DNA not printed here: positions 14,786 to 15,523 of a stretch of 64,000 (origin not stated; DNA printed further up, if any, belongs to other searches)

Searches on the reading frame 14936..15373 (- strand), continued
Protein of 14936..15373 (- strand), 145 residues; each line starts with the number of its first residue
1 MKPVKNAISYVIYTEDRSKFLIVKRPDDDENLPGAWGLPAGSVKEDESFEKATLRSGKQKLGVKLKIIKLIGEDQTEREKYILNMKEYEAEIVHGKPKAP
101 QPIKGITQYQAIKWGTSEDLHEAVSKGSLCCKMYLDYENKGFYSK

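Call 22: fold_search(model_id=the predicted structure, library=pdb)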
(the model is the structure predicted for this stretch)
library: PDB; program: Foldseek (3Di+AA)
matches with E <= 10: 1041; with E <= 0.001: 557
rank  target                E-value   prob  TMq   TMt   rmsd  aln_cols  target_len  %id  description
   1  3grn_B                1.2e-09  1.00  0.71  0.75   3.5       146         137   18  CRYSTAL STRUCTURE OF MUTT PROTEIN FROM Methanosarcina mazei Go1 (released 2009-04-07)
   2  3grn_A                2.7e-09  1.00  0.69  0.72   4.3       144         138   17  CRYSTAL STRUCTURE OF MUTT PROTEIN FROM Methanosarcina mazei Go1 (released 2009-04-07)
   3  2rrk_MODEL_1_A        4.6e-09  1.00  0.70  0.72   3.6       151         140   18  Solution structure of the E. coli ORF135 protein (released 2012-01-18)
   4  1sz3_A                4.9e-09  1.00  0.70  0.66   4.1       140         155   21  CRYSTAL STRUCTURE OF NUDIX HYDROLASE DR1025 IN COMPLEXED WITH GNP AND MG+2 (released 2004-05-11)
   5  1soi                  5.8e-09  1.00  0.71  0.66   4.0       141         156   17  CRYSTAL STRUCTURE OF NUDIX HYDROLASE DR1025 IN COMPLEX WITH SM+3 (released 2004-05-11)
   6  3ees_A                1.1e-08  1.00  0.73  0.80   2.7       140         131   18  Structure of the RNA pyrophosphohydrolase BdRppH (released 2009-03-24)
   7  1sjy                  1.2e-08  1.00  0.69  0.65   4.2       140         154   19  Crystal Structure of NUDIX HYDROLASE DR1025 FROM DEINOCOCCUS RADIODURANS (released 2004-05-11)
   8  3oga_B                1.7e-08  1.00  0.66  0.74   4.1       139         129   18  1.75 Angstrom resolution crystal structure of a putative NTP pyrophosphohydrolase (yfaO) from Salmonella typhimurium L (released 2010-10-06)
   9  3eeu_A                3.2e-08  1.00  0.71  0.77   2.2       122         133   19  Structure of the RNA pyrophosphohydrolase BdRppH in complex with Holmium (released 2009-03-24)
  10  5zro_A                3.2e-08  1.00  0.63  0.71   3.2       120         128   22  M. smegmatis antimutator protein MutT2 in complex with 5mdCTP (released 2019-04-24)
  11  5zrh                  3.4e-08  1.00  0.62  0.70   3.1       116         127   22  M. smegmatis antimutator protein MutT2 in complex with CMP (released 2019-04-24)
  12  5zrp                  3.4e-08  1.00  0.62  0.69   3.2       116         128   22  M. smegmatis antimutator protein MutT2 form 3 (released 2019-04-24)
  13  5ggc_A                3.4e-08  1.00  0.70  0.37   3.3       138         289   14  Crystal structure of Mycobacterium smegmatis MutT1 in complex with phosphate and magnesium ions (excess magnesium, I) (released 2017-04-19)
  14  3gwy_B                4.0e-08  1.00  0.70  0.75   4.6       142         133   15  Crystal structure of putative CTP pyrophosphohydrolase from Bacteroides fragilis (released 2009-04-14)
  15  3i7u_C                4.3e-08  1.00  0.67  0.71   4.2       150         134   17  Crystal structure of AP4A hydrolase (aq_158) from Aquifex aeolicus VF5 (released 2009-07-21)
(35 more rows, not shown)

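Call 25: find_encoding_contigs(protein=P0002, flank=8000, max_places=4)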
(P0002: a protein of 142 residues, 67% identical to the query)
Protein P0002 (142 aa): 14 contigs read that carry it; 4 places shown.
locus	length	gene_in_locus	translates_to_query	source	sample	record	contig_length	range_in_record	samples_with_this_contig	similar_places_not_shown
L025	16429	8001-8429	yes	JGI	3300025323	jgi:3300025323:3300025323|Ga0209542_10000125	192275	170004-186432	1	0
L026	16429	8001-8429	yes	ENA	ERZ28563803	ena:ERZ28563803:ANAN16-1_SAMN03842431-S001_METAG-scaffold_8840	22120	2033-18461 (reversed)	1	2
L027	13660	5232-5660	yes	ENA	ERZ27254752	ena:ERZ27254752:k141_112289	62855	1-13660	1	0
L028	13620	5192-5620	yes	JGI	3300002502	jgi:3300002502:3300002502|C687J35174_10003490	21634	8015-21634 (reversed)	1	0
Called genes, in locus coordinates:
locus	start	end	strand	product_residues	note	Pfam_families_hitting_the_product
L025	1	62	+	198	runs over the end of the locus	PF14512:TM1586_NiRdase (faint), PF00881:Nitroreductase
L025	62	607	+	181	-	PF05763:DUF835 (faint), PF06745:ATPase (weak), PF24336:DUF7504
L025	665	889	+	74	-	-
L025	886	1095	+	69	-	PF11127:YgaP-like_TM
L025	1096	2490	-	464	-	PF01406:tRNA-synt_1e, PF01921:tRNA-synt_1f (faint), PF09334:tRNA-synt_1g (weak), PF00133:tRNA-synt_1 (faint), PF23493:CysS_C (weak)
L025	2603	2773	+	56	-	-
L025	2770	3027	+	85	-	PF05016:ParE_toxin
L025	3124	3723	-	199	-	PF13023:HD_3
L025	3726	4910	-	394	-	PF12704:MacB_PCD, PF02687:FtsX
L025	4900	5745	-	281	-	-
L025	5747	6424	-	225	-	PF00005:ABC_tran, PF02463:SMC_N (weak), PF13304:AAA_21 (faint)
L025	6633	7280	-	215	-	PF23023:Anti-Pycsar_Apyc1 (weak), PF00753:Lactamase_B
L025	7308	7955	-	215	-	PF01171:ATP_bind_3 (weak), PF02568:ThiI, PF06508:QueC (faint)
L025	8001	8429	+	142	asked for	PF00293:NUDIX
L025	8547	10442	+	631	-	PF01841:Transglut_core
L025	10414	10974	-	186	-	PF00293:NUDIX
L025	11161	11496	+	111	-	PF07883:Cupin_2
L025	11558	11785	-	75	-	-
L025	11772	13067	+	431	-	PF07724:AAA_2 (faint), PF05496:RuvB_N (faint), PF13191:AAA_16 (faint), PF00004:AAA, PF07728:AAA_5 (weak), PF17862:AAA_lid_3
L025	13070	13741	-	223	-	PF13489:Methyltransf_23, PF01209:Ubie_methyltran, PF05175:MTS, PF02353:CMAS, PF08241:Methyltransf_11, PF08242:Methyltransf_12, PF13649:Methyltransf_25, PF13847:Methyltransf_31, +1 more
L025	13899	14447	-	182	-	PF01928:CYTH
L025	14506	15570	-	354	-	PF18093:Trm5_N (weak), PF25133:TYW2_N_2, PF02475:TRM5-TYW2_MTfase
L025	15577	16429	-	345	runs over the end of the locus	PF00752:XPG_N, PF00867:XPG_I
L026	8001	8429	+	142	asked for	PF00293:NUDIX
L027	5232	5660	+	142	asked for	PF00293:NUDIX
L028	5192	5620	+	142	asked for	PF00293:NUDIX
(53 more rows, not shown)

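Call 26: find_encoding_contigs(protein=P0004, flank=8000, max_places=3)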
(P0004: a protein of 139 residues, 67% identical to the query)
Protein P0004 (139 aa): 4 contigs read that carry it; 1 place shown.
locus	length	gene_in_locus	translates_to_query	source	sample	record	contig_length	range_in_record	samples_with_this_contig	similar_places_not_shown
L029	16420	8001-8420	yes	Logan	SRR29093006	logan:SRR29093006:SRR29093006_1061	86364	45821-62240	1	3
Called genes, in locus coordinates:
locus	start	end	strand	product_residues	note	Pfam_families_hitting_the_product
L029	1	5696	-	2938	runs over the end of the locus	-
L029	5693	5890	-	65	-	-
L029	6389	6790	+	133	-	PF17135:Ribosomal_L18, PF00828:Ribosomal_L27A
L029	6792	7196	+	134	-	PF00572:Ribosomal_L13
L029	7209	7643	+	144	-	PF00380:Ribosomal_S9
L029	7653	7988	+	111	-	PF00338:Ribosomal_S10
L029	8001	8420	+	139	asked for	PF00293:NUDIX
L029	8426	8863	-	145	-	PF02996:Prefoldin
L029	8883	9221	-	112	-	PF01981:PTH2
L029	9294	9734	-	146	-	-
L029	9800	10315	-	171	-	PF07790:Pilin_N (weak)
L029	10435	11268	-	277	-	PF00482:T2SSF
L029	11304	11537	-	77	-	-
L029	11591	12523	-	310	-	PF23023:Anti-Pycsar_Apyc1, PF13691:Lactamase_B_4 (weak), PF00753:Lactamase_B, PF12706:Lactamase_B_2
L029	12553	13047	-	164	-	-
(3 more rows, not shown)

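Call 27: list_cluster_members(proteins=[window:14936-15373:-, window:15413-17197:-])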
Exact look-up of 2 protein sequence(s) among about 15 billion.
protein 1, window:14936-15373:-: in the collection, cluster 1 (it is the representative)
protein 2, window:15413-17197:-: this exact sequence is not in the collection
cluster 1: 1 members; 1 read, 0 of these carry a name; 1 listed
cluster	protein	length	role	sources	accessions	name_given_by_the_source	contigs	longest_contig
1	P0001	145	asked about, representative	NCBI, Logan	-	-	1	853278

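Call 28: find_related_loci(query=A1, collection=metagenome_contigs, flank=6000)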
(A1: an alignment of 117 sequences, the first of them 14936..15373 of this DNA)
Query A1 (145 aa) in metagenome_contigs; peptide patterns used: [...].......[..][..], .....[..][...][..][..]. (x = any residue, [..] = any of these).
278 stretches matched a pattern; 147 encode a relative of the query (tblastn E <= 1e-3); the best 80 are kept; 80 distinct loci.
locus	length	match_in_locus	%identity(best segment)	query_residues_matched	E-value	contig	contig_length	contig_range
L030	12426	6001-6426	67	1-142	1e-64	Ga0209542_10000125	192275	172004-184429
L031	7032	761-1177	61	2-140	2e-57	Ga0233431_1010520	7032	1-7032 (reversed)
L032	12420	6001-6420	61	1-140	2e-57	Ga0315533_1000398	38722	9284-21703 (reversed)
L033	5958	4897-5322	61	1-142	3e-57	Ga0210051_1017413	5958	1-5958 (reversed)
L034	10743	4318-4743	61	1-142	4e-57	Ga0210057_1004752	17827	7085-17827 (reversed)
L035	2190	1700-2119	61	1-140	1e-57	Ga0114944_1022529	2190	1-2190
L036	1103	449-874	60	1-142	2e-60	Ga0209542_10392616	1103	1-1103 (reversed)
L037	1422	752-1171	59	1-140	4e-59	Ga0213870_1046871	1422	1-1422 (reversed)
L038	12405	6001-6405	59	1-135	2e-56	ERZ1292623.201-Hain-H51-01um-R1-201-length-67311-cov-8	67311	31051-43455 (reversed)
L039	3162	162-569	60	1-136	1e-56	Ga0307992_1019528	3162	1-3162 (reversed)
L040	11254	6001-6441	59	2-144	4e-56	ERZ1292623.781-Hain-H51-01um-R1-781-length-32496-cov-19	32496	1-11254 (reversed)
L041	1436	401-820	59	1-140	2e-58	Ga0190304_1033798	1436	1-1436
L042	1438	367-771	62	1-135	6e-58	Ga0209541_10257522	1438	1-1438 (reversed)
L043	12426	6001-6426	56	1-142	8e-56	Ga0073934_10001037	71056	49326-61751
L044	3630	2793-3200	59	2-137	3e-55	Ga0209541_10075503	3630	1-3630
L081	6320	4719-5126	43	2-136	6e-36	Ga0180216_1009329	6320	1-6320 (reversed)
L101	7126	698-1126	38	2-142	7e-28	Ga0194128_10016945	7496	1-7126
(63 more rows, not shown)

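Call 34: search_solved_structures(query=A1, max_evalue=0.001, show_alignments=5)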
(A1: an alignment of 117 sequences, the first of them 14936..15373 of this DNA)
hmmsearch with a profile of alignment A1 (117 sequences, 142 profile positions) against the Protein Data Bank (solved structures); distinct sequences matched with E-value up to 0.001: 20.
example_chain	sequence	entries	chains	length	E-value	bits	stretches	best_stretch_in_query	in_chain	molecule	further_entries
4v14_A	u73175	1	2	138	4.4e-08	36.4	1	6-98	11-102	MUTATOR MUTT PROTEIN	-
5x1x_A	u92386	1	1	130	1.3e-07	34.9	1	1-100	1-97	Mutator mutT protein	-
3ees_A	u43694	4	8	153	2.8e-07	33.8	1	17-101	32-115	Probable pyrophosphohydrolase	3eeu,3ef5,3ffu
2rrk_A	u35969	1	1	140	3.3e-07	33.6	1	10-100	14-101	CTP pyrophosphohydrolase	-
3hhj_A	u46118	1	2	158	8.3e-07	32.3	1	9-70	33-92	Mutator mutT protein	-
5zrc_A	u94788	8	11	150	3.6e-06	30.2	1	18-98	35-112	Putative mutator protein MutT2/NUDIX hydrolase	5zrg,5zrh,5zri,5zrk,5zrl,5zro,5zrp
4kg4_A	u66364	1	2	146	2.4e-05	27.5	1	11-122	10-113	mRNA-decapping enzyme subunit 2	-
3id9_A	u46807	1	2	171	2.6e-05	27.4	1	18-100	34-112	MutT/NUDIX family protein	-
4kg3_A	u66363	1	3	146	3e-05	27.2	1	11-109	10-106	mRNA-decapping enzyme subunit 2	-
2fml_A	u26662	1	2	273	3.2e-05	27.1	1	12-67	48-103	MutT/nudix family protein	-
1mut_A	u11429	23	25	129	4.3e-05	26.7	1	6-96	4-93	NUCLEOSIDE TRIPHOSPHATE PYROPHOSPHOHYDROLASE | Mutator mutT protein | 7,8-dihydro-8-oxoguanine-triphosphatase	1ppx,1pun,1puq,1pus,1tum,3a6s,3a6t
2jvb_A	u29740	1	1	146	4.5e-05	26.7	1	11-109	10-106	mRNA-decapping enzyme subunit 2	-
4k6e_A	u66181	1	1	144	4.8e-05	26.5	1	11-109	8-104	mRNA-decapping enzyme subunit 2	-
2o1c_A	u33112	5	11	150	5.3e-05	26.4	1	7-67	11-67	dATP pyrophosphohydrolase | Dihydroneopterin triphosphate diphosphatase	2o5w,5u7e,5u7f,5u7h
7syc_A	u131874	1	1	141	6.3e-05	26.2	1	5-97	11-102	7,8-dihydro-8-oxoguanine-triphosphatase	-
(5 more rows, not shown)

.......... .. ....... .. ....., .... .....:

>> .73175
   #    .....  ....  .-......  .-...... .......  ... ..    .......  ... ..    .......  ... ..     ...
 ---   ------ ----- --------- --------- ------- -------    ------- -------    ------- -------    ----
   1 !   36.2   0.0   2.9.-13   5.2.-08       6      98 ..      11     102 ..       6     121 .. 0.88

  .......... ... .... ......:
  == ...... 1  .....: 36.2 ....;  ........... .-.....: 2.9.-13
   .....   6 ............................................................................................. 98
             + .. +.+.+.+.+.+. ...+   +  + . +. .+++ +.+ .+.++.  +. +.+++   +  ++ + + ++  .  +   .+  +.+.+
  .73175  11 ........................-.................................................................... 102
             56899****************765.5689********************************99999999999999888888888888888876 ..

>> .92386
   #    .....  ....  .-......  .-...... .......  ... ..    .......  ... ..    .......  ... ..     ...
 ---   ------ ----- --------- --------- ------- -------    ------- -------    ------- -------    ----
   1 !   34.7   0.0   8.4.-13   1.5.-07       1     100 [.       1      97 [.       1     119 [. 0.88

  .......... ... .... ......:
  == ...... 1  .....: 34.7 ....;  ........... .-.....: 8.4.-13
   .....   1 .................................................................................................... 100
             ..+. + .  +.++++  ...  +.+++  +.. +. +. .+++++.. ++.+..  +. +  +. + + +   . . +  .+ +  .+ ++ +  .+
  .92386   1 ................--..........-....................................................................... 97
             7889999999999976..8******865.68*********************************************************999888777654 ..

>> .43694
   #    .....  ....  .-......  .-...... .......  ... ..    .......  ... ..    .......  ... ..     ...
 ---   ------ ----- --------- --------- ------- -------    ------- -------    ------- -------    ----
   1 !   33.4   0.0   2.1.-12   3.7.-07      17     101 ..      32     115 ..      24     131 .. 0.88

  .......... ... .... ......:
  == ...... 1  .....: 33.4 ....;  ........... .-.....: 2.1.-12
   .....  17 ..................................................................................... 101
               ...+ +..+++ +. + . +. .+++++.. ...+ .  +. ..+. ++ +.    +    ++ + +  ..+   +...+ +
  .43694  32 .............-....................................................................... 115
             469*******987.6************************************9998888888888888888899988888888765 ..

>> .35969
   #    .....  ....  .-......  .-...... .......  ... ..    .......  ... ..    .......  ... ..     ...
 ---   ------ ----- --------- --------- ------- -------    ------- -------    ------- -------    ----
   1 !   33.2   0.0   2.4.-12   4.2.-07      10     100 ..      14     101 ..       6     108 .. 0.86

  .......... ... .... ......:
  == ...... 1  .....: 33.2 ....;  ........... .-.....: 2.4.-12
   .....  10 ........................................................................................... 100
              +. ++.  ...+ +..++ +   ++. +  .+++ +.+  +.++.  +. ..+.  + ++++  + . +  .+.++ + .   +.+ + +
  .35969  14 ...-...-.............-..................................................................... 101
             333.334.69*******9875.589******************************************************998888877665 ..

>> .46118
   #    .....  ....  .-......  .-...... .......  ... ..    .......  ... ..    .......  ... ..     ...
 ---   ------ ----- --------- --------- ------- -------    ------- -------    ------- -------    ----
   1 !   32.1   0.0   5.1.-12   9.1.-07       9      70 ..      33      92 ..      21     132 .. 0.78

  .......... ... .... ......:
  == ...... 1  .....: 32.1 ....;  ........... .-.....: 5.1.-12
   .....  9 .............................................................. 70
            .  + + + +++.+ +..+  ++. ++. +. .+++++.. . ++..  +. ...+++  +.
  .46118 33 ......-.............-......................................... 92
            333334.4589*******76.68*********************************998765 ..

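Call 46: search_protein_families(library=padloc, proteins=[window:14936-15373:-], max_evalue=0.1)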
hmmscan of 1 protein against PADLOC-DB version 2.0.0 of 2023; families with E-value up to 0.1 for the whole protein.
window:14936-15373:- (145 aa): 1 family
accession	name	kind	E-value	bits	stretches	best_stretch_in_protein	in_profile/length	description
PDLC04899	PDC-S07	-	1.1e-11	42.5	1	11-122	13-114/135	-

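Call 47: search_protein_families(library=phrogs, proteins=[window:14936-15373:-], max_evalue=0.1)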
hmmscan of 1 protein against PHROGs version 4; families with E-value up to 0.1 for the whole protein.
window:14936-15373:- (145 aa): 4 families
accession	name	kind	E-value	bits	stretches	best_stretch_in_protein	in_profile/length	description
phrog_1198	-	other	2.3e-09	38.3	1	7-81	39-116/253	MutT/NUDIX hydrolase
phrog_19657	-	other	1.8e-05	25.8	1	28-86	53-110/176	nudix hydrolase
phrog_15528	-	head and packaging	0.0035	16.7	1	33-81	542-590/794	portal protein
phrog_7055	-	unknown function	0.013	16.6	1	66-115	8-58/91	-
